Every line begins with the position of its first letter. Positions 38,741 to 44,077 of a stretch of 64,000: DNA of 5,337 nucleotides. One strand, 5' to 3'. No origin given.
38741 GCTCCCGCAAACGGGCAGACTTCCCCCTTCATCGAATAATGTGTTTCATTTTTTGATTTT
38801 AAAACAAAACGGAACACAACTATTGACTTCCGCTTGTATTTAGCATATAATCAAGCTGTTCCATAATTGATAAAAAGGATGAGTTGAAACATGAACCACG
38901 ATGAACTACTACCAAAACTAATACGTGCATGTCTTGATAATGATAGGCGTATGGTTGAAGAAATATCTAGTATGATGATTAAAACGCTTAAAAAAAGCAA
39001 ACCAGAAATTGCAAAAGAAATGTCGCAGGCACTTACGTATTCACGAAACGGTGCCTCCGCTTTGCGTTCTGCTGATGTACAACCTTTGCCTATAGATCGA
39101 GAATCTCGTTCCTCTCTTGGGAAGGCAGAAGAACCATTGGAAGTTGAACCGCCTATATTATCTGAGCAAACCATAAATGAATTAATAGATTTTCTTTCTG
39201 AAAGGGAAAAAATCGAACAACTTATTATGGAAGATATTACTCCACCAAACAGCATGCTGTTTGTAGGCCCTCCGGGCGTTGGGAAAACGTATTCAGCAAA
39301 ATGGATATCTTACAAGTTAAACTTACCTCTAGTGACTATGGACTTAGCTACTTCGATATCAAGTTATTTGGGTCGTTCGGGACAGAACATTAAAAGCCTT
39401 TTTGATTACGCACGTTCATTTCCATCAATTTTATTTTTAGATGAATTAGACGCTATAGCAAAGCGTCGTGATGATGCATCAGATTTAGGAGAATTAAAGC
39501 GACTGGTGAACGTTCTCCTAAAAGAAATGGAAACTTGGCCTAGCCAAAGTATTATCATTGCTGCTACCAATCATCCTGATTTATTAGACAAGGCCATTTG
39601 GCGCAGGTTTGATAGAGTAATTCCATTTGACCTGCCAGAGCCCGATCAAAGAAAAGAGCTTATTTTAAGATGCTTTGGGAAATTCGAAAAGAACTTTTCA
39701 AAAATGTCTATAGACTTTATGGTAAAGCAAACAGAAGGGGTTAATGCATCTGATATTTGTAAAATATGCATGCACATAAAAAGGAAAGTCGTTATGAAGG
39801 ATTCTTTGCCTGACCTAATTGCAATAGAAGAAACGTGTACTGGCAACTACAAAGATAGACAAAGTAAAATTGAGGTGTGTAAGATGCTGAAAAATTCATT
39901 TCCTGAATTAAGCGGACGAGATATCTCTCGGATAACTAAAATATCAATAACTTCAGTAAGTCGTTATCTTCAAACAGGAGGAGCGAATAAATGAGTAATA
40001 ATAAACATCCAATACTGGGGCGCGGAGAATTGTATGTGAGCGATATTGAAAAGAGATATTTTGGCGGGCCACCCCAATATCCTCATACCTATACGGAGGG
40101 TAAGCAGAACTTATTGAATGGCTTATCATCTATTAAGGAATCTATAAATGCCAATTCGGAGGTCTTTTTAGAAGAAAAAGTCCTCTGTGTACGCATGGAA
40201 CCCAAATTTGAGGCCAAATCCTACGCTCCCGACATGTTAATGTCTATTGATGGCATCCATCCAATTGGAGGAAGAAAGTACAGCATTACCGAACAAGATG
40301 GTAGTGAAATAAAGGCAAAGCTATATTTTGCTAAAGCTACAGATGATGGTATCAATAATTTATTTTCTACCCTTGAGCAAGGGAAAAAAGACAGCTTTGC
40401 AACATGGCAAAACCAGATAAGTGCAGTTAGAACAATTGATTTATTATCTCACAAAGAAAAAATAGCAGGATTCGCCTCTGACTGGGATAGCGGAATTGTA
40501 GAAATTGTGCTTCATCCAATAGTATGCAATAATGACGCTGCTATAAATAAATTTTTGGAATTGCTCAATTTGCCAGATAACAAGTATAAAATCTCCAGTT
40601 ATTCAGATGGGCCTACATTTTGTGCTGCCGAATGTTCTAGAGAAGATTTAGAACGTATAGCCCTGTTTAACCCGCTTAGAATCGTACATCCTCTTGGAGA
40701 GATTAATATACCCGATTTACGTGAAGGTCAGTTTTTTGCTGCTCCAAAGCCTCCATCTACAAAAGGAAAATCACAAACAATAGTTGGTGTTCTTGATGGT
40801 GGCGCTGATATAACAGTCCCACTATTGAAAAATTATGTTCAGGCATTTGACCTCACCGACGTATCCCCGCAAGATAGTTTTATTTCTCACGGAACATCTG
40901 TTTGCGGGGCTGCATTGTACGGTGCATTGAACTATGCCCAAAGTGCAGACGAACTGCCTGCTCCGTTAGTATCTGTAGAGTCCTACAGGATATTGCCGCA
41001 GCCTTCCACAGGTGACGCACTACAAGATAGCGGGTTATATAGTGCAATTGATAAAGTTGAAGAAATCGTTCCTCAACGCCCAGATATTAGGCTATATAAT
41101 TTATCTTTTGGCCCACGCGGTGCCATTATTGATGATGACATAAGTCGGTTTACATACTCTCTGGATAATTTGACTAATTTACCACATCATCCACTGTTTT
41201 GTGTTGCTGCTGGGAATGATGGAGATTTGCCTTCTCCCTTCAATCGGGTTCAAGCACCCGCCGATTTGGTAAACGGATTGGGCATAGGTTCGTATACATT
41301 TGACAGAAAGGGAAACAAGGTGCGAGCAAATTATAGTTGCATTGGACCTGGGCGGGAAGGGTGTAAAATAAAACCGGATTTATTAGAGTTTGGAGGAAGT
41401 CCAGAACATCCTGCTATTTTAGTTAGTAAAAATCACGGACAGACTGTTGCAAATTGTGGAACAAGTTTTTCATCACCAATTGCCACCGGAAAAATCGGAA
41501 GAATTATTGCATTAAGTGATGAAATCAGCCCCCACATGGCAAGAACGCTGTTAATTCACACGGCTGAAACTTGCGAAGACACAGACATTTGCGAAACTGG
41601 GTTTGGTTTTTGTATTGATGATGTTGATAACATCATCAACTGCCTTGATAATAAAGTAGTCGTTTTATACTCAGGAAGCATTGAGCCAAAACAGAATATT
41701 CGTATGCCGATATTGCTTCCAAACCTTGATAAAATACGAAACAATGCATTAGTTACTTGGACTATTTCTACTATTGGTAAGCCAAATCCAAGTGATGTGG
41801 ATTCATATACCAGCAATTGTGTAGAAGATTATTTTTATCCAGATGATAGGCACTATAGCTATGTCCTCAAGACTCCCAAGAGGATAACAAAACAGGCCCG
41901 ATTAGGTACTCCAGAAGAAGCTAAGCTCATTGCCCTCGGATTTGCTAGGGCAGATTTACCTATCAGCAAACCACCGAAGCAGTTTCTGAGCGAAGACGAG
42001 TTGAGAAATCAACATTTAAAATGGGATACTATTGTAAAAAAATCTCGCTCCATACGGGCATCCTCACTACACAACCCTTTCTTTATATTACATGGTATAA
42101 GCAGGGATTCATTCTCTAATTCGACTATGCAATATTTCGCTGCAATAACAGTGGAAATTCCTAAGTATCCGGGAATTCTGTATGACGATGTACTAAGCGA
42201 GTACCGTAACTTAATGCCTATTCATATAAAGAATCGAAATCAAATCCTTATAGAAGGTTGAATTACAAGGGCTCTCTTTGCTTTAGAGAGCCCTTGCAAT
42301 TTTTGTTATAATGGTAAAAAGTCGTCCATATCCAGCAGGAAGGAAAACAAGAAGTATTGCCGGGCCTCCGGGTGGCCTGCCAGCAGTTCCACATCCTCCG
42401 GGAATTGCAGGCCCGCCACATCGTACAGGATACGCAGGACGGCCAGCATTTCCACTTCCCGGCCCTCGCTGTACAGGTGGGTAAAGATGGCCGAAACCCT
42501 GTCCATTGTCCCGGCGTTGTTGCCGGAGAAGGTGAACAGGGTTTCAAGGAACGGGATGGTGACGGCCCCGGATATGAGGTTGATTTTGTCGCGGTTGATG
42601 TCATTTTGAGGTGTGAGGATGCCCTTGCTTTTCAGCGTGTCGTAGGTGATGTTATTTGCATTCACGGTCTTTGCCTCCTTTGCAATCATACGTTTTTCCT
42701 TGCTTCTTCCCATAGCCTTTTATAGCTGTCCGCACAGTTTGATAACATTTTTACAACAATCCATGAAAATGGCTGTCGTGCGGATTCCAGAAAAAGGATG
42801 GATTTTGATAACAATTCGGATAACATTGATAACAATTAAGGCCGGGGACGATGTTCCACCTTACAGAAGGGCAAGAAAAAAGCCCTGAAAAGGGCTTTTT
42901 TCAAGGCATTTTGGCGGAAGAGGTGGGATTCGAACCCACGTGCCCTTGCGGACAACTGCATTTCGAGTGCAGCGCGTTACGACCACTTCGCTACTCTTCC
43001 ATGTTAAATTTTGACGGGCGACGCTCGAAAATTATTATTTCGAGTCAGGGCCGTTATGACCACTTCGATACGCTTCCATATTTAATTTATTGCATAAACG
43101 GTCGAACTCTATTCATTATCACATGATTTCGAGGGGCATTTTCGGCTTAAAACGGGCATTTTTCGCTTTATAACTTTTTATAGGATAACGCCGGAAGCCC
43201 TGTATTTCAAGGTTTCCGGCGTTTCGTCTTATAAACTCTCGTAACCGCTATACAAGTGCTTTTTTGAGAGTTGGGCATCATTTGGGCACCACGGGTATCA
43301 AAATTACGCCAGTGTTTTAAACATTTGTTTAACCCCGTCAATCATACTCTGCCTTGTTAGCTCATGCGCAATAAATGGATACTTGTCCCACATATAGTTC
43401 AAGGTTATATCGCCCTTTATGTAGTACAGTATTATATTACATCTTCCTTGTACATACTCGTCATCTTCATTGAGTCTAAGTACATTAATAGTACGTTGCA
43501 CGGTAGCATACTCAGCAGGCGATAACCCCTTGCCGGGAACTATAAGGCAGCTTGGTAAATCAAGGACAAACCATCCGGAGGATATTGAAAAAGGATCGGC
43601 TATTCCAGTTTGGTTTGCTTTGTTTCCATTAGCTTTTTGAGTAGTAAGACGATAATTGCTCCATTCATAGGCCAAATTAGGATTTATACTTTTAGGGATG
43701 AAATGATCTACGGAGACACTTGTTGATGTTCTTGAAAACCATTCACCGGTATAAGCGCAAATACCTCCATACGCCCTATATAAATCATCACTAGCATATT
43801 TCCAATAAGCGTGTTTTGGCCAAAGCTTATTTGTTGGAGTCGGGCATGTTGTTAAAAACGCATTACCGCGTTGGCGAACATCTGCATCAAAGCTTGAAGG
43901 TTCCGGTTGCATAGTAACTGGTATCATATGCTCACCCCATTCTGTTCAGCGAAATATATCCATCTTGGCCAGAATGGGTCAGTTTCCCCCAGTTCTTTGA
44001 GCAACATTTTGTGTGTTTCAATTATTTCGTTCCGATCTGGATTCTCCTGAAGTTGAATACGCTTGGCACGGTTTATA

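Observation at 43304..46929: Septu-like ATPase + HNH pair translationally welded to an SPPY DNA methyltransferase and an HTH gene: candidate methylation-gated Septu/R-M hybrid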

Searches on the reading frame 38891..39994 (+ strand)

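Call 62: search_protein_families(library=pfam, proteins=[window:38891-39994:+], max_evalue=0.001)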
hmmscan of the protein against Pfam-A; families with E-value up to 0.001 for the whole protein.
window:38891-39994:+ (367 aa): 3 families
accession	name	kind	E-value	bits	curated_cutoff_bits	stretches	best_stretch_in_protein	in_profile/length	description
PF00004.35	AAA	-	5.4e-33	114.7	21.2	1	122-247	1-130/131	ATPase family associated with various cellular activities (AAA)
PF13401.12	AAA_22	-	0.00012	22.8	27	0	120-153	6-42/130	AAA domain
PF07728.20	AAA_5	-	0.00021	21.7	22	0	122-240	2-139/139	AAA domain (dynein-related subfamily)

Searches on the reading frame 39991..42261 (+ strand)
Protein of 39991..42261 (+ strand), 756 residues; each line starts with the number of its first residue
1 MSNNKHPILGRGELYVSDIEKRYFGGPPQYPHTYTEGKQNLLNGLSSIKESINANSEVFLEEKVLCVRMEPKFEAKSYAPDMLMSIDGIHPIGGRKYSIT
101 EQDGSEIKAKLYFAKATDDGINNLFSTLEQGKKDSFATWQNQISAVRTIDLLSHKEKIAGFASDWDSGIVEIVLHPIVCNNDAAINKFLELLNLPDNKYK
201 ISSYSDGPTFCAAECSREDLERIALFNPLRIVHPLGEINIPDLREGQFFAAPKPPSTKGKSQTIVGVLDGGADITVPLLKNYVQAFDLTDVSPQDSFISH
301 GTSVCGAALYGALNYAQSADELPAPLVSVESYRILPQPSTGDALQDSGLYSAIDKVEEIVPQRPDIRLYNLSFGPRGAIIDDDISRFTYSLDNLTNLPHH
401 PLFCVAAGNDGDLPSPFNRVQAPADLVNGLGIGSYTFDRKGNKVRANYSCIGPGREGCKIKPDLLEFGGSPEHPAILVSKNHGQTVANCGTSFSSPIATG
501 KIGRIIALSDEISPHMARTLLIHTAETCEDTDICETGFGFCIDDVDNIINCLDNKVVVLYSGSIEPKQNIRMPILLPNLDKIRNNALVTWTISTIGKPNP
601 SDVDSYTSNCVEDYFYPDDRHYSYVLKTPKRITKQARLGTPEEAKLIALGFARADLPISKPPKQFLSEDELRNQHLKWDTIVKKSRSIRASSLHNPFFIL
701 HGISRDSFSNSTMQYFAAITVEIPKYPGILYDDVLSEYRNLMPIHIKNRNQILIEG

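Call 4: search_protein_families(library=pfam, proteins=[window:39991-42261:+], max_evalue=0.01)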
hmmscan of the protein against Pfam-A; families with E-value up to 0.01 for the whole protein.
window:39991-42261:+ (756 aa): 1 family
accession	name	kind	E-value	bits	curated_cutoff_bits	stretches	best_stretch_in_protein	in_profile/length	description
PF00082.27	Peptidase_S8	-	2.9e-25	89.6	21.8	1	261-530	2-277/288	Subtilase family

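Call 5: search_protein_families(library=padloc, proteins=[window:39991-42261:+], max_evalue=0.01)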
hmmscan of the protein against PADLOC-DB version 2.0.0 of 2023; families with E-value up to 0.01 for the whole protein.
window:39991-42261:+ (756 aa): 9 families
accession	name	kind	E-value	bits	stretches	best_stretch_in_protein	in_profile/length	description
PDLC02197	IetS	-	3.7e-50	169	1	32-572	33-585/749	-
PDLC02201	IetS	-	1.3e-35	120.9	1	39-571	44-575/781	-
PDLC02202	IetS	-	3.4e-27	93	1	256-570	291-607/780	-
PDLC02200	IetS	-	1.6e-23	80.8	1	33-558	42-588/780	-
PDLC02199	IetS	-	2.9e-20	70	1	254-571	307-653/826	-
PDLC04233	IetS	-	4.1e-12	43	1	221-412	261-461/855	-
PDLC02198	IetS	-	5.9e-12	42.4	1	261-409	252-398/795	-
PDLC03014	subtilase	-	3.5e-11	41.2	1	253-539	165-389/391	-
PDLC04234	IetS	-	0.0025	14.1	0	261-410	302-461/656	-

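Call 7: search_protein_families(library=ncbifam, proteins=[window:39991-42261:+], max_evalue=0.01)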
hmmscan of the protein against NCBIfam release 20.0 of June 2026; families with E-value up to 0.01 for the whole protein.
window:39991-42261:+ (756 aa): 3 families
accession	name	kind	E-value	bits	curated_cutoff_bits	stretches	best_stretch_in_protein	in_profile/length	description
NF042956.1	IteS_antiphage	equivalog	2.6e-35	121.9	900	1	19-568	16-579/747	S8 family anti-phage peptidase IteS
TIGR03921.1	T7SS_mycosin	equivalog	0.00018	20.7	278.75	0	257-306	10-58/353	type VII secretion-associated serine protease mycosin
NF033595.1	denti_PrtP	equivalog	0.0033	16.1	300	1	481-556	432-509/606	dentilisin complex serine proteinase subunit PrtP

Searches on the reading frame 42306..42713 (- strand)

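Call 4: search_protein_families(library=pfam, proteins=[window:42306-42713:-], max_evalue=0.01)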
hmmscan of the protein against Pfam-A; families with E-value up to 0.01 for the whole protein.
window:42306-42713:- (135 aa): 0 families

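Call 7: search_protein_families(library=ncbifam, proteins=[window:42306-42713:-], max_evalue=0.01)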
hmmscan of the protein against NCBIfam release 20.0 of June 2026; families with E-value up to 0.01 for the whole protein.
window:42306-42713:- (135 aa): 1 family
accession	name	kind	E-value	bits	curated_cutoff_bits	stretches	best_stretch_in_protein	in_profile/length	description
TIGR03002.1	outer_YhbN_LptA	equivalog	0.0091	15.9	71.7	0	15-78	78-140/142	lipopolysaccharide transport periplasmic protein LptA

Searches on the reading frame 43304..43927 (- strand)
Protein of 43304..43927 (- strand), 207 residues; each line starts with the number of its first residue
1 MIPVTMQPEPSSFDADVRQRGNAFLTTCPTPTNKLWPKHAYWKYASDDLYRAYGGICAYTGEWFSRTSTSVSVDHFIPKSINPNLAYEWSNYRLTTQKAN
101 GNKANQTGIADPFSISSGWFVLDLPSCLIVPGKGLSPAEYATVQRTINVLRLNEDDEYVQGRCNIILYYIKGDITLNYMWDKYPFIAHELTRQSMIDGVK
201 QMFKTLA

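Call 4: search_protein_families(library=pfam, proteins=[window:43304-43927:-], max_evalue=0.01)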
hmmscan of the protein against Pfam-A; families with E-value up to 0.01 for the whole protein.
window:43304-43927:- (207 aa): 1 family
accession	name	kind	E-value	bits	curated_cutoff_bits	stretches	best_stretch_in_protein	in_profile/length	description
PF13395.12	HNH_4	-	4.5e-05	23.8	22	1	57-108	1-53/54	HNH endonuclease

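Call 5: search_protein_families(library=padloc, proteins=[window:43304-43927:-], max_evalue=0.01)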
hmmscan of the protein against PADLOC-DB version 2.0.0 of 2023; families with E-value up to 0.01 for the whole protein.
window:43304-43927:- (207 aa): 33 families (the best 25 are shown)
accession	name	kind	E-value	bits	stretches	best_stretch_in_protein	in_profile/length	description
PDLC00348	PtuB1|PtuB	-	5.3e-65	216.7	1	1-196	1-193/198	Unknown function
PDLC00340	PtuB1|PtuB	-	7.8e-12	43.3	1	67-111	74-118/268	Unknown function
PDLC00342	PtuB1|PtuB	-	1.8e-11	41.9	1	1-204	1-193/247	Unknown function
PDLC00324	PtuB1|PtuB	-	3.1e-09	34.9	1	34-169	21-165/209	Unknown function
PDLC00336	PtuB1|PtuB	-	3.5e-09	34.7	1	57-179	66-186/250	Unknown function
PDLC00337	PtuB1|PtuB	-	9.9e-09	33.4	1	1-113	1-118/216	Unknown function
PDLC02924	HNH_I-A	-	1e-08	33.4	1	23-166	11-155/198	-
PDLC00351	PtuB1|PtuB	-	1.1e-08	33.4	1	36-176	38-184/195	Unknown function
PDLC00315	PtuB1|PtuB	-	1.5e-08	32.7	1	41-110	17-83/227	Unknown function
PDLC00326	PtuB1|PtuB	-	4.7e-07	27.9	1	46-95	38-85/197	Unknown function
PDLC00332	PtuB1|PtuB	-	4.7e-07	27.8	1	4-172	4-170/212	Unknown function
PDLC00353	PtuB1|PtuB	-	6.7e-07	27.3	1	47-164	43-163/196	Unknown function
PDLC00343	PtuB1|PtuB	-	1.1e-06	26.6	1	38-107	47-128/283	Unknown function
PDLC00330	PtuB1|PtuB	-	9.9e-06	23.6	1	38-106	37-112/271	Unknown function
PDLC00317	PtuB1|PtuB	-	3.2e-05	21.9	1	68-103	68-103/244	Unknown function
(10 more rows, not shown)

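Call 7: search_protein_families(library=ncbifam, proteins=[window:43304-43927:-], max_evalue=0.01)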
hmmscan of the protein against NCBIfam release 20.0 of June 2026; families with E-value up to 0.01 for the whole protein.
window:43304-43927:- (207 aa): 4 families
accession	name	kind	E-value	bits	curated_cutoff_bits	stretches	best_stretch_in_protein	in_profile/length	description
TIGR02646.1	TIGR02646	subfamily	5.3e-08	33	52.15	1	47-99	17-67/144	retron system putative HNH endonuclease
NF041761.1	PtuB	equivalog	2e-07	31.1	150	1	47-167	38-175/218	retron Ec78 anti-phage system effector HNH endonuclease PtuB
NF049971.1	CRISPR_Cas9d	exception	0.00029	19.6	375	1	48-107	539-597/986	type II CRISPR RNA-guided endonuclease Cas9d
TIGR01865.2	cas_Csn1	equivalog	0.0037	15.5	100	1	49-109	568-630/1070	type II CRISPR RNA-guided endonuclease Cas9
